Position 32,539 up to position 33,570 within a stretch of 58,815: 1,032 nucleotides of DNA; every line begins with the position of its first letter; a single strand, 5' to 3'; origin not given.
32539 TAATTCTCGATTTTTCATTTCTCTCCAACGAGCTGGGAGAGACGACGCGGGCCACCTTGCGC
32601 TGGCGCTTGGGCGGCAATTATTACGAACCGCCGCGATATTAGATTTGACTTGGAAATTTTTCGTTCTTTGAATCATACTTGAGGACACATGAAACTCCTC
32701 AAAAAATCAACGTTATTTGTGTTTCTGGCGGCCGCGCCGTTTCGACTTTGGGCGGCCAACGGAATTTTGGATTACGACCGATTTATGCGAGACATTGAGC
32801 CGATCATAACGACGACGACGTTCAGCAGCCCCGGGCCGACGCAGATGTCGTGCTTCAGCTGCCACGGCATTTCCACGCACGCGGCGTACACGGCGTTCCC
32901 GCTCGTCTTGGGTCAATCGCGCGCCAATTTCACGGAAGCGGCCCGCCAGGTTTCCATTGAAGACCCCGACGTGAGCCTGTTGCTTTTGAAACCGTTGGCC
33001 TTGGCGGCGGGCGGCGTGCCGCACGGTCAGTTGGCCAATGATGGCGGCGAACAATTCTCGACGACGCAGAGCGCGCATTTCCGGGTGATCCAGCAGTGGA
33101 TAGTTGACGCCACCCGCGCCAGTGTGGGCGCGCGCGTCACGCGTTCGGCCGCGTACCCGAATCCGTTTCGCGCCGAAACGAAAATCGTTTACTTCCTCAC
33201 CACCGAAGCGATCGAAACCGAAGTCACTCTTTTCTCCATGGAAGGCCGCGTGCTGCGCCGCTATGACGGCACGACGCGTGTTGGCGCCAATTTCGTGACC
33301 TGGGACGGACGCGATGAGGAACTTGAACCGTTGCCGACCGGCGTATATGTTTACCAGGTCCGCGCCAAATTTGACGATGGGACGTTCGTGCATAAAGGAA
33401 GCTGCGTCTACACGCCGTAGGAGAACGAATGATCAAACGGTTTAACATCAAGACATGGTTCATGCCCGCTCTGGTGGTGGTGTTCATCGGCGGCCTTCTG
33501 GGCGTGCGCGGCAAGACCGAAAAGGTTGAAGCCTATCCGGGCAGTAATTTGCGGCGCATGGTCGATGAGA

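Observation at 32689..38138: Cluster of four secreted proteins built from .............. modules, two of them carrying T9SS type-A C-terminal sorting domains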

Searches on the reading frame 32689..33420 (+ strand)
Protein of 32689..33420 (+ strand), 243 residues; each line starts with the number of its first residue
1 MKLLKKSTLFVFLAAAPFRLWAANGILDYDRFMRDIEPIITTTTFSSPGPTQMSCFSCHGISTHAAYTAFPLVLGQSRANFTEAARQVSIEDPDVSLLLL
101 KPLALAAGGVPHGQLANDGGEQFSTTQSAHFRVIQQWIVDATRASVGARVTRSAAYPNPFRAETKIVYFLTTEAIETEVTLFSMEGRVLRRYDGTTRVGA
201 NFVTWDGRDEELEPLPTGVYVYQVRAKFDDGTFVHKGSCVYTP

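Call 3: search_protein_families(library=pfam, proteins=[window:32689-33420:+], max_evalue=0.1)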
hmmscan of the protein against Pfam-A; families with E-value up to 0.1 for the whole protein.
window:32689-33420:+ (243 aa): 3 families
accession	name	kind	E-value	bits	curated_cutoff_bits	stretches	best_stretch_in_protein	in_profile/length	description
PF13860.13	FlgD_ig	-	2.2e-06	28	27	1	164-227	12-76/79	FlgD Ig-like domain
PF18962.6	Por_Secre_tail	-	0.002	18.8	27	1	156-226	2-64/75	Secretion system C-terminal sorting domain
PF13585.12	CHU_C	-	0.046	14.3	27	1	179-227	31-73/86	CHU_C Type IX secretion signal domain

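Call 4: search_protein_families(library=ncbifam, proteins=[window:32689-33420:+], max_evalue=0.1)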
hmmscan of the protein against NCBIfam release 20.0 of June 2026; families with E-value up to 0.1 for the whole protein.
window:32689-33420:+ (243 aa): 9 families
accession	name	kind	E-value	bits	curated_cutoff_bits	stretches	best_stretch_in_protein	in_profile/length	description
NF033707.1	T9SS_sortase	equivalog_domain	9.4e-09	33.5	420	1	148-231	994-1083/1095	type IX secretion system sortase PorU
TIGR04183.1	Por_Secre_tail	domain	5.1e-08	32.8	23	1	156-233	2-65/72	T9SS type A sorting domain-containing protein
NF009453.0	PRK12813.1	equivalog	0.00012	21.7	264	1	173-241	122-188/223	flagellar basal body rod modification protein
NF005176.1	PRK06655.1-1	equivalog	0.00029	20.8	230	1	162-230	84-153/197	flagellar hook assembly protein FlgD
NF038113.1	T9SSA_dep_M36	equivalog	0.0025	16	885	1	113-226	753-857/869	T9SS-dependent M36 family metallopeptidase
NF009276.0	PRK12633.1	equivalog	0.0028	17.4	383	1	160-236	114-191/234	flagellar basal body rod modification protein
NF052228.1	T9SS_PorZ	equivalog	0.011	14.2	260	1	149-226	669-742/757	type IX secretion system anionic LPS delivery protein PorZ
NF053608.1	Lsa66_OmpA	equivalog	0.015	13.7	700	1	182-226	184-228/581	fibronectin-binding adhesin Lsa66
NF052323.1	T9SSA_dep_M6i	equivalog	0.02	12.8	600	1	155-230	960-1030/1043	T9SS-dependent M6-like inactivated metalloprotease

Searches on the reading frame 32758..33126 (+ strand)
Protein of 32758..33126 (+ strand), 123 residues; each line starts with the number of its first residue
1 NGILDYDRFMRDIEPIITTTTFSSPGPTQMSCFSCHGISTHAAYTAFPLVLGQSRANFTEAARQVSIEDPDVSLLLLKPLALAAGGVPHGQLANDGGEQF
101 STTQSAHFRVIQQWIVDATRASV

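Call 66: search_solved_structures(query=A5, max_evalue=10, show_alignments=2)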
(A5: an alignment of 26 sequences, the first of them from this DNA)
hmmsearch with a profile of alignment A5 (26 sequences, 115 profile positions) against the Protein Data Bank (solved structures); distinct sequences matched with E-value up to 10: 46.
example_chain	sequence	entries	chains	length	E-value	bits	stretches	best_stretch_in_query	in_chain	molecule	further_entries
5mab_A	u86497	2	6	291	4e-06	30.3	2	6-112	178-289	FoxE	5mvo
8yts_A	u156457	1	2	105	0.00029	24.3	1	17-70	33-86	Cytochrome C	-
6fu3_A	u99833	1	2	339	0.0042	20.6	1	9-40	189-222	Protein CcpR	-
6qkn_A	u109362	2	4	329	0.0042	20.6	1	9-40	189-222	Cytochrome-c peroxidase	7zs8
6xkx_p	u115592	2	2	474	0.02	18.4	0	14-35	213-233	Cbb3-type cytochrome c oxidase subunit CcoP,Cytochrome c-type cyt cy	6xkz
4rlr_A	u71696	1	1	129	0.079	16.5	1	8-41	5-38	Cytochrome c, 1 heme-binding site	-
8smr_G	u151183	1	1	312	0.083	16.4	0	14-34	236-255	Cbb3-type cytochrome c oxidase subunit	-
6et5_C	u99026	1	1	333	0.21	15.1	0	8-31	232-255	Photosynthetic reaction center cytochrome c subunit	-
5c2v_A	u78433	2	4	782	0.23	15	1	7-28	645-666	HYDRAZINE SYNTHASE ALPHA SUBUNIT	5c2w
1vrn_C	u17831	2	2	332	0.23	15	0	8-31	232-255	Photosynthetic reaction center cytochrome c subunit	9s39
1dxr_C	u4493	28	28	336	0.28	14.7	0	8-31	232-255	PHOTOSYNTHETIC REACTION CENTER CYTOCHROME C SUBUNIT | PHOTOSYNTHETIC REACTION CENTER | Photosynthetic reaction center cytochrome C subunit precursor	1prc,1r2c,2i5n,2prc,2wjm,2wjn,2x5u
8uf3_A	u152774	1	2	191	0.28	14.7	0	16-36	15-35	Cytochrome C4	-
7rh5_O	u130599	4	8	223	0.29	14.6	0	14-28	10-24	Cytochrome bc1 complex cytochrome c subunit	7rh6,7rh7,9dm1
3t6d_C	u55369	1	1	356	0.3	14.6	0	8-33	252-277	Photosynthetic reaction center cytochrome c subunit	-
8snh_G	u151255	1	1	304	0.38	14.3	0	14-29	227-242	Cbb3-type cytochrome c oxidase subunit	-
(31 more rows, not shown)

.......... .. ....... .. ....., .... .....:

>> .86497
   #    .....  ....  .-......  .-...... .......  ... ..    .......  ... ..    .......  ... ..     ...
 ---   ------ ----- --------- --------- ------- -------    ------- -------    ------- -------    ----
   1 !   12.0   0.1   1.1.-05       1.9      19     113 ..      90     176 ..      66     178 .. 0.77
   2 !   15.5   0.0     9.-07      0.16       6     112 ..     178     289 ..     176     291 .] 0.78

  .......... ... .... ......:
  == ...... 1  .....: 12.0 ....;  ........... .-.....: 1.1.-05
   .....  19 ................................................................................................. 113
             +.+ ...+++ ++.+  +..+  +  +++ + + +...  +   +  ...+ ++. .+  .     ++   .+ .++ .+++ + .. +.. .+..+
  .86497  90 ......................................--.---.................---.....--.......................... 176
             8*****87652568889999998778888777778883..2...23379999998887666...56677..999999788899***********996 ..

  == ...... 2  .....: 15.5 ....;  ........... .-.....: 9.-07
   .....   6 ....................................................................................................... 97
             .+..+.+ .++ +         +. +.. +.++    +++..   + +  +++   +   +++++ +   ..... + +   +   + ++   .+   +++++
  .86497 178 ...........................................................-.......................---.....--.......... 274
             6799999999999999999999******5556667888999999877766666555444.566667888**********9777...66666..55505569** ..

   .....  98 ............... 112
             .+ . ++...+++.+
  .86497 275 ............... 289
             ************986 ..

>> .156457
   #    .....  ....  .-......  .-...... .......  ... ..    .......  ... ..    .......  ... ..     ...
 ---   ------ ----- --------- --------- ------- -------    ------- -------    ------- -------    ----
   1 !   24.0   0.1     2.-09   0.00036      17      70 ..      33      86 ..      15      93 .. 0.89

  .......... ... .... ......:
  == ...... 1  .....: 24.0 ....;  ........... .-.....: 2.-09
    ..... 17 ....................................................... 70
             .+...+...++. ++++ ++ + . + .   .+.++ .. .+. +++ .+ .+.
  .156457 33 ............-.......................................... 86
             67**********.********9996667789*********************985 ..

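Call 74: find_homologous_proteins(query=A5, max_evalue=0.001)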
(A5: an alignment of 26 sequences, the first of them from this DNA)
Query A5 (26 sequences) (123 aa, profile of the alignment): 1 proteins with E <= 0.001 among 3273 candidates.
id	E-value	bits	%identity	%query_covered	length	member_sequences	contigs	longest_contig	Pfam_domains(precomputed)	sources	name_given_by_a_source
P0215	1.1e-10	60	63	51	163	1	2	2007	PF13585.13,PF13860.13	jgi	jgi:flagellar hook assembly protein FlgD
